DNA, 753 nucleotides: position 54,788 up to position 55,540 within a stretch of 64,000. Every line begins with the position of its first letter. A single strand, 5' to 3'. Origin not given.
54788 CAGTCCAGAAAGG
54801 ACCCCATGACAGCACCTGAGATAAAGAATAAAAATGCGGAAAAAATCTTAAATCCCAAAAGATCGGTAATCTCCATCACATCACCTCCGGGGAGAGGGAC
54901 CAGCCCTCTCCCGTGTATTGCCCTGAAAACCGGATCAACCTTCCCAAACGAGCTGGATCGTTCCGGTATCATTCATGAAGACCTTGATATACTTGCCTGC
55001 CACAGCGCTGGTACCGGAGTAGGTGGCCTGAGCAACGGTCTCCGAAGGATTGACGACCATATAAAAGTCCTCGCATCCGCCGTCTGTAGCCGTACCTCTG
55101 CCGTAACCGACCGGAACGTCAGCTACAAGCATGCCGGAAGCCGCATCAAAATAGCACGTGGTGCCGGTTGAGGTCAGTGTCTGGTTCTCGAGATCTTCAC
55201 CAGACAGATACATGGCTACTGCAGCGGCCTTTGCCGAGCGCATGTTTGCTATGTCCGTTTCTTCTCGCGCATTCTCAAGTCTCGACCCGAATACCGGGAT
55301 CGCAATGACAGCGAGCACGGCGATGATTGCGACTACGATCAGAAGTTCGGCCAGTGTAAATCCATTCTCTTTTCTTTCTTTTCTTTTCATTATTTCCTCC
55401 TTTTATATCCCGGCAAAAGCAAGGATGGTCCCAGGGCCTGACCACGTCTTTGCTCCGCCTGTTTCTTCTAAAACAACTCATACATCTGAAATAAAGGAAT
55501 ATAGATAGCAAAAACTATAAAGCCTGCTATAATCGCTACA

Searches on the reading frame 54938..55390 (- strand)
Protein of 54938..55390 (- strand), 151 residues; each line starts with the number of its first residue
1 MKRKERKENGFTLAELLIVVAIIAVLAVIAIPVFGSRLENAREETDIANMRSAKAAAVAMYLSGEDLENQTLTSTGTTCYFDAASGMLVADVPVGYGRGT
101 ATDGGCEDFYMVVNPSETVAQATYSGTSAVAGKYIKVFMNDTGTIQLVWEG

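Call 6: search_protein_families(library=pfam, proteins=[window:54938-55390:-], max_evalue=1)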
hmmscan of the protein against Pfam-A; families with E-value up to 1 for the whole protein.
window:54938-55390:- (151 aa): 3 families
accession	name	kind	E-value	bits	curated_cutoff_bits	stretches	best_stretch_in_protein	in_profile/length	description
PF07963.17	N_methyl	-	7.1e-08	32.2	21.2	1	6-31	2-27/27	Prokaryotic N-terminal methylation motif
PF07790.16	Pilin_N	-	0.049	14.9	25.2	1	15-73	9-70/78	Archaeal Type IV pilin, N-terminal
PF04636.18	PA26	-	0.12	11.7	29.4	1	6-70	143-207/445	PA26 p53-induced protein (sestrin)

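Call 7: search_protein_families(library=ncbifam, proteins=[window:54938-55390:-], max_evalue=1)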
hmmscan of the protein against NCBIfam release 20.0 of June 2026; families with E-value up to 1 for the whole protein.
window:54938-55390:- (151 aa): 17 families
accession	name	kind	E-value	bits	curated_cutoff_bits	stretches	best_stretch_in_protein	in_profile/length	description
NF007862.0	PRK10574.1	equivalog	6.5e-08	32.8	138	1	7-58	3-53/145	prepilin peptidase-dependent pilin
NF041775.1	typeIV_PilA_Myxo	equivalog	1.6e-07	31.5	400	1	5-36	7-38/214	type IV pilin protein PilA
TIGR02532.1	IV_pilin_GFxxxE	domain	3.8e-07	29.7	16.3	1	9-31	2-24/24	prepilin-type N-terminal cleavage/methylation domain-containing protein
NF040999.1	pilin_ComGC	equivalog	1.5e-06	28.3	75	1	9-60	2-53/84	competence type IV pilus major pilin ComGC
TIGR01710.1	typeII_sec_gspG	equivalog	4e-06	26.9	88.85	1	10-62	2-54/134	type II secretion system major pseudopilin GspG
NF041013.1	T4P_ComGE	equivalog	4.4e-05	23.5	49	1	7-56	2-52/83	competence type IV pilus minor pilin ComGE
TIGR02596.1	TIGR02596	subfamily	7.5e-05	22.9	70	1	11-45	1-35/196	Verru_Chthon cassette protein D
TIGR02599.1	TIGR02599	subfamily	0.00012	21.4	256.5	1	10-99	1-88/361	Verru_Chthon cassette protein C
TIGR01708.2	typeII_sec_gspH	equivalog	0.00032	20.7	80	1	8-37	1-30/169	type II secretion system minor pseudopilin GspH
TIGR01711.1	gspJ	equivalog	0.00067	19.5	64.85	1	10-41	2-33/192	type II secretion system minor pseudopilin GspJ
NF040982.1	ComGD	equivalog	0.0011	19.4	70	1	8-50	1-43/139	competence type IV pilus minor pilin ComGD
NF007800.0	PRK10506.1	equivalog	0.0022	17.8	158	1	2-31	2-31/163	prepilin peptidase-dependent protein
NF038304.1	EPS_HpsC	equivalog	0.0031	17.1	200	1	3-31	15-42/318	hormogonium polysaccharide secretion pseudopilin HpsC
NF047827.1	T3SSXpsH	equivalog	0.0034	17.2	160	1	10-59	2-55/145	type II secretion system protein XpsH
NF007848.0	PRK10557.1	equivalog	0.037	13.3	120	1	2-30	4-32/192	prepilin peptidase-dependent protein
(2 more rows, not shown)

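Call 59: find_homologous_proteins(query=window:54938-55390:-, max_evalue=0.00001)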
Query window:54938-55390:- (151 aa): 6479 proteins with E <= 0.00001 among 6654 candidates; the best 120 are listed.
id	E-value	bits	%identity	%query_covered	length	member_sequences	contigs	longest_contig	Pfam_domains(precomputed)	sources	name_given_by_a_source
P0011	4.6e-90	317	99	100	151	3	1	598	PF07963.18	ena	-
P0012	1.6e-64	234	74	100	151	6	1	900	PF07963.18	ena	-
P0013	1.4e-56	208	68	99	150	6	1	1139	PF07963.18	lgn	-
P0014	6.5e-50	187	62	97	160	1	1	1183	PF07963.18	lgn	-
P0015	2.7e-48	181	63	95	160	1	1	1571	PF07963.18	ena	-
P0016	3.2e-45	171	60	97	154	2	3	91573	PF07963.18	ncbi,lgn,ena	-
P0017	5.1e-41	158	55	99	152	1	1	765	PF07963.18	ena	-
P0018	1.8e-34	137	46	99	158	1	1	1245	PF07963.18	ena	-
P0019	8.4e-33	131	50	99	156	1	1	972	PF07963.18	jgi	-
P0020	1.9e-32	130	48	97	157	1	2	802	PF07963.18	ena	-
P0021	4.6e-32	129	51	95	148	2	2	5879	PF07963.18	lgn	-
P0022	1.7e-30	124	52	94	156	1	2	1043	PF07963.18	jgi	jgi:type IV pilus assembly protein PilA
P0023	3.6e-30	123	48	97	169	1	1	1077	PF07963.18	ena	-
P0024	4.5e-30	122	51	96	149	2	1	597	PF07963.18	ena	-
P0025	8.7e-30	121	49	97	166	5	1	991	PF07963.18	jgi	-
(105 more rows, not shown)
